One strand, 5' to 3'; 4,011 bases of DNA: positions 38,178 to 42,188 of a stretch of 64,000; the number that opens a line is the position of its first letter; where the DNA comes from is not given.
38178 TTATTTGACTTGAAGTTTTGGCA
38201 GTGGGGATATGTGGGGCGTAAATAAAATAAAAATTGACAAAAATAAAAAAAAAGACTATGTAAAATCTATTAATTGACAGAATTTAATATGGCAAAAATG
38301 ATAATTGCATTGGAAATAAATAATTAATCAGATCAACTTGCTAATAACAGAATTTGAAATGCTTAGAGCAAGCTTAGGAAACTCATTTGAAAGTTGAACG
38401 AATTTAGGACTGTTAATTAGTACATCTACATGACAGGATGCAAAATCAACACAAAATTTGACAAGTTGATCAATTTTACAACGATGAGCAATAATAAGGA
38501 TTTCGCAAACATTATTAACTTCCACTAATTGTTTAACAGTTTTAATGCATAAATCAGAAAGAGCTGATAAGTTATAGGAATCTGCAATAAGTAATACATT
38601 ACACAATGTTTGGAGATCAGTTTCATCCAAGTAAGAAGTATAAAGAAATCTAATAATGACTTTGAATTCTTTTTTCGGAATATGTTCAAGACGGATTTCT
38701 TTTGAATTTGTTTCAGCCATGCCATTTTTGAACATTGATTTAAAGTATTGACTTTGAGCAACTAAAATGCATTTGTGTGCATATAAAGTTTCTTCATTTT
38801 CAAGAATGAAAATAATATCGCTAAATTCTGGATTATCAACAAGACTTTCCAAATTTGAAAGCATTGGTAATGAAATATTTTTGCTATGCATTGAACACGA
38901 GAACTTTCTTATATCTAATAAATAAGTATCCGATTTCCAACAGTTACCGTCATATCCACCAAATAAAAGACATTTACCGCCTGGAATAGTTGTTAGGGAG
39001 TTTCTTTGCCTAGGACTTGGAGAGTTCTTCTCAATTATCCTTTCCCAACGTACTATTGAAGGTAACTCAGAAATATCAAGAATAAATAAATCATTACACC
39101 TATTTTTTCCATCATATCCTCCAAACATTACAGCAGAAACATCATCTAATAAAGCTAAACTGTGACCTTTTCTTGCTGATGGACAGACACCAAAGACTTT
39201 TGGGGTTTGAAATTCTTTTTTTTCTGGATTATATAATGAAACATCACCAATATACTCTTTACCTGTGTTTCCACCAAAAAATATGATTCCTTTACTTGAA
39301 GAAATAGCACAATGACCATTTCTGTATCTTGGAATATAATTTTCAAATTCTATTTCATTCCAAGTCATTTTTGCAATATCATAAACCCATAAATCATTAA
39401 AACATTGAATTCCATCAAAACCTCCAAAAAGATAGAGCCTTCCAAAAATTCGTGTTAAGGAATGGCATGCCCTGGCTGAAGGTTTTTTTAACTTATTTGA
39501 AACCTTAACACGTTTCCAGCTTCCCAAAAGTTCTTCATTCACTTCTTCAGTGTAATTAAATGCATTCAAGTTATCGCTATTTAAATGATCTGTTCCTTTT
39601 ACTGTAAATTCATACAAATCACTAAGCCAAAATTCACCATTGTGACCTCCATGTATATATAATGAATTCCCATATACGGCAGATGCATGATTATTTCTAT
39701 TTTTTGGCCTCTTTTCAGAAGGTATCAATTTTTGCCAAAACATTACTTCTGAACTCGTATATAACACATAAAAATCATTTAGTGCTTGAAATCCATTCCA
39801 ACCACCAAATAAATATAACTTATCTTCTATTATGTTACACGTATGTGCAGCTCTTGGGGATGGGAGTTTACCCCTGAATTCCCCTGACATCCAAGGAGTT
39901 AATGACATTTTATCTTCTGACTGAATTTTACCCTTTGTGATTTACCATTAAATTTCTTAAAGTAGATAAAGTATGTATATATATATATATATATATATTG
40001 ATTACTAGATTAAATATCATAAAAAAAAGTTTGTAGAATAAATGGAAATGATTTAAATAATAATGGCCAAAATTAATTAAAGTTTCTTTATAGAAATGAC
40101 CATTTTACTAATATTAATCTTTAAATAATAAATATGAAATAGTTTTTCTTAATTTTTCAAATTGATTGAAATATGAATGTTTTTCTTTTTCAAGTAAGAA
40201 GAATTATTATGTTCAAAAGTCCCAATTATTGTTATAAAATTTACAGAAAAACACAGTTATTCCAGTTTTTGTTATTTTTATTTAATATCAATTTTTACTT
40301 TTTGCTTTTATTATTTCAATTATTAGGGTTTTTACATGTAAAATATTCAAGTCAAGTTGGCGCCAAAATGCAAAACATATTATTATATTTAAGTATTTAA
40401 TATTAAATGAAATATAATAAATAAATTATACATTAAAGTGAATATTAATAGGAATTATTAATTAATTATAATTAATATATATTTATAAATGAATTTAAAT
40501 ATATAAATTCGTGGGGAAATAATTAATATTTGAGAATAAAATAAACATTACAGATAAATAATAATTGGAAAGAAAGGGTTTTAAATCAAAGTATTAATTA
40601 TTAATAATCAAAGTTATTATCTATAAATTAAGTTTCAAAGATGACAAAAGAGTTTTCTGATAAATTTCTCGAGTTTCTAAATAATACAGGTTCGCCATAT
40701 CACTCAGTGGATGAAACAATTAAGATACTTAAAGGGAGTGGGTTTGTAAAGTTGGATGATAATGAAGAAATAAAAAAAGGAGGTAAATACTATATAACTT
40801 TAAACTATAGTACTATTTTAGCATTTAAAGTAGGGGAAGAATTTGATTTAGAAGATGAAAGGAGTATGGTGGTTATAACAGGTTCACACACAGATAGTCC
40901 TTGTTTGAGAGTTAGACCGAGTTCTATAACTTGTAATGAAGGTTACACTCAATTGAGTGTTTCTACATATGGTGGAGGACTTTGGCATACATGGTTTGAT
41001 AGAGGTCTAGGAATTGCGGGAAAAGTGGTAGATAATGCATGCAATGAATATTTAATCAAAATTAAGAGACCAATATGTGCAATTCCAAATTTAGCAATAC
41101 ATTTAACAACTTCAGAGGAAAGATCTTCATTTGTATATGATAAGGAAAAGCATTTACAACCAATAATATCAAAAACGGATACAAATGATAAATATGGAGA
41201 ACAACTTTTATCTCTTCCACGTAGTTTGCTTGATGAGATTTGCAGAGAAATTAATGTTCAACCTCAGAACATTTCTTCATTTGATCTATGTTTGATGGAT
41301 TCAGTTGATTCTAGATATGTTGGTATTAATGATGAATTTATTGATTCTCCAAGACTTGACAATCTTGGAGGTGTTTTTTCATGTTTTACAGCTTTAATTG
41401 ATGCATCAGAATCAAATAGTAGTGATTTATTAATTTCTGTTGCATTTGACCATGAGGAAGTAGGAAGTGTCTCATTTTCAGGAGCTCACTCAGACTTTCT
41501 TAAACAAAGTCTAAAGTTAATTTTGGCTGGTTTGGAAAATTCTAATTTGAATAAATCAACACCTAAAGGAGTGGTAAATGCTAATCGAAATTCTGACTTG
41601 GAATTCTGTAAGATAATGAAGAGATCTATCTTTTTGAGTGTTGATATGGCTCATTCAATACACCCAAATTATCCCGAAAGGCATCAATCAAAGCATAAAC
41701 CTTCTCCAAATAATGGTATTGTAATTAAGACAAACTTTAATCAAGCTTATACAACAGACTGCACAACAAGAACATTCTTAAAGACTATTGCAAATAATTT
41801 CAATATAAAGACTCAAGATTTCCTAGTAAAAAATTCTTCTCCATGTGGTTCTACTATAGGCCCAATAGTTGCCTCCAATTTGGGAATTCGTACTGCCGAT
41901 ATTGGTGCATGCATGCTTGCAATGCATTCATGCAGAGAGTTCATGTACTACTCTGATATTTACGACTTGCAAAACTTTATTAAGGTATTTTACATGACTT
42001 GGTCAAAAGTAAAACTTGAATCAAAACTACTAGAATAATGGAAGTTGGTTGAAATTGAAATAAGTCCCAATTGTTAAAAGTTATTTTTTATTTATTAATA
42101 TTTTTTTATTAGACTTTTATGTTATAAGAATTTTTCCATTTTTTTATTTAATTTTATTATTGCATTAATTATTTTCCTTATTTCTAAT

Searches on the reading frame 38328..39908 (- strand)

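Call 8: search_protein_families(library=pfam, proteins=[window:38328-39908:-])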
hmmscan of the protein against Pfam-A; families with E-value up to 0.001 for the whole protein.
window:38328-39908:- (526 aa): 12 families
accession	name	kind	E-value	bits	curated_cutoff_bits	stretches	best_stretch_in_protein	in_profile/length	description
PF24681.1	Kelch_KLHDC2_KLHL20_DRC7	-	1e-64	218.3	50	3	129-257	89-215/221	KLHDC2/KLHL20/DRC7 Kelch-repeats domain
PF24981.1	Beta-prop_ATRN-LZTR1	-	5.3e-36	124.8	50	2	130-322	26-223/289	Attractin/LZTR1 beta-propeller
PF13418.12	Kelch_4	-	5.9e-35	119.4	21.6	2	145-186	1-44/49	Galactose oxidase, central domain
PF13415.12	Kelch_3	-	6.4e-31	106.3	22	3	157-201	3-45/48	Galactose oxidase, central domain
PF13854.13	Kelch_HCF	-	8.4e-28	98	113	3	5-167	171-328/345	Host cell factor, Kelch-repeats domain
PF01344.31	Kelch_1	-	4.8e-27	93.6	20.1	3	145-186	1-42/46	Kelch motif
PF07646.21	Kelch_2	-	1.1e-23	82.3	21.3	1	146-185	2-43/48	Kelch motif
PF00651.37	BTB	-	6.3e-21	75.1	20.5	1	354-459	2-107/110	BTB/POZ domain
PF13964.12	Kelch_6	-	3.1e-19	68.7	25.3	0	156-186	12-43/50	Kelch motif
PF24996.1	NANM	-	1.2e-10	41.2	45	0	19-110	54-146/350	N-acetylneuraminate epimerase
PF25210.1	Kelch_FKB95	-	0.00011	22.4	70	0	15-91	76-152/268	FKB95, Kelch-repeats domain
PF21536.4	BTB_KLHL33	-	0.0009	19.5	27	0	392-454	1-62/63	Kelch-like protein 33-like, BTB/POZ domain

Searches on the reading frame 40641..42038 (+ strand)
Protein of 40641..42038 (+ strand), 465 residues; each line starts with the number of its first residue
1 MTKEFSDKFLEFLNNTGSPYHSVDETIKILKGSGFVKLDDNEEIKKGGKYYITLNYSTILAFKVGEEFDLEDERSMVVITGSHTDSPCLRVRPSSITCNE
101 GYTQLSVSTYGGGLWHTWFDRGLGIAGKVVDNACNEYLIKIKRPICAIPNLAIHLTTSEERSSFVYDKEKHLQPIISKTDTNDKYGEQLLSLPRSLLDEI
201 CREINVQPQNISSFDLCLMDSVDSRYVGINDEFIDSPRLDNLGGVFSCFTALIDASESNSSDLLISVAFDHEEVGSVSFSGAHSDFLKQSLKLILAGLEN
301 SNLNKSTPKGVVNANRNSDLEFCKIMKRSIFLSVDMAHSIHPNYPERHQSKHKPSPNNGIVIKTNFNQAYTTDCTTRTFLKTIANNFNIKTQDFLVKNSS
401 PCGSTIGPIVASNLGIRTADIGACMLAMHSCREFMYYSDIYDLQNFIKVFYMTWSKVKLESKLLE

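Call 8: search_protein_families(library=pfam, proteins=[window:40641-42038:+])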
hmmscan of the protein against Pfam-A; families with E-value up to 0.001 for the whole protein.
window:40641-42038:+ (465 aa): 2 families
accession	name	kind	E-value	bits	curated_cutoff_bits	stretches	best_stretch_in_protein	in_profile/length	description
PF02127.20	Peptidase_M18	-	3.1e-123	412.2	24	1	12-451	1-432/432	Aminopeptidase I zinc metalloprotease (M18)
PF05343.19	Peptidase_M42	-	1.4e-09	37.9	23.2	1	327-444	181-290/292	M42 glutamyl aminopeptidase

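Call 39: find_encoding_contigs(protein=window:40641-42038:+, flank=10000, max_places=2)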
Protein window:40641-42038:+ (465 aa): 24 contigs read that carry it; 2 places shown.
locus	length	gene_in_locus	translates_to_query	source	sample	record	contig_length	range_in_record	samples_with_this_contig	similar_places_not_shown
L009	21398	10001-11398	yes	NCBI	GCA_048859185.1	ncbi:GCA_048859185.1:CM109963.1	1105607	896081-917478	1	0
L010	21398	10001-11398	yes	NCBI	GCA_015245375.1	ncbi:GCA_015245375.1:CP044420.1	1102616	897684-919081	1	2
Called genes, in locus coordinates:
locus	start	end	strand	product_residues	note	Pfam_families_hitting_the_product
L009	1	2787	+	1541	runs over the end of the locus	PF03399:SAC3_GANP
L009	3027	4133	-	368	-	PF01926:MMR_HSR1, PF02421:FeoB_N, PF16897:MMR_HSR1_Xtn, PF02824:TGS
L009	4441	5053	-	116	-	-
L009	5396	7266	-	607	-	PF03901:Glyco_transf_22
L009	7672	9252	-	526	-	PF13415:Beta-prop_FBX42, PF13854:Kelch_HCF, PF24681:Kelch_KLHDC2_KLHL20_DRC7, PF24681:Kelch_KLHDC2_KLHL20_DRC7, PF24981:Beta-prop_ATRN-LZTR1, PF13415:Beta-prop_FBX42, PF13418:Beta-prop_TYW4, PF13854:Kelch_HCF, +6 more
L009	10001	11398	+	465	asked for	PF02127:Peptidase_M18, PF05343:Peptidase_M42 (weak)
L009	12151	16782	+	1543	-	-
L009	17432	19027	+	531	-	-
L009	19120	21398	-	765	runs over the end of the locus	-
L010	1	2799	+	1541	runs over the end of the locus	PF03399:SAC3_GANP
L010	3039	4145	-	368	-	PF01926:MMR_HSR1, PF02421:FeoB_N, PF16897:MMR_HSR1_Xtn, PF02824:TGS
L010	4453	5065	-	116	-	-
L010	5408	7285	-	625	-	PF03901:Glyco_transf_22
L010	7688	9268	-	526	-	PF13415:Beta-prop_FBX42, PF13854:Kelch_HCF, PF24681:Kelch_KLHDC2_KLHL20_DRC7, PF24681:Kelch_KLHDC2_KLHL20_DRC7, PF24981:Beta-prop_ATRN-LZTR1, PF13415:Beta-prop_FBX42, PF13418:Beta-prop_TYW4, PF13854:Kelch_HCF, +6 more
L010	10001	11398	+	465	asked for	PF02127:Peptidase_M18, PF05343:Peptidase_M42 (weak)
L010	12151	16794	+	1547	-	-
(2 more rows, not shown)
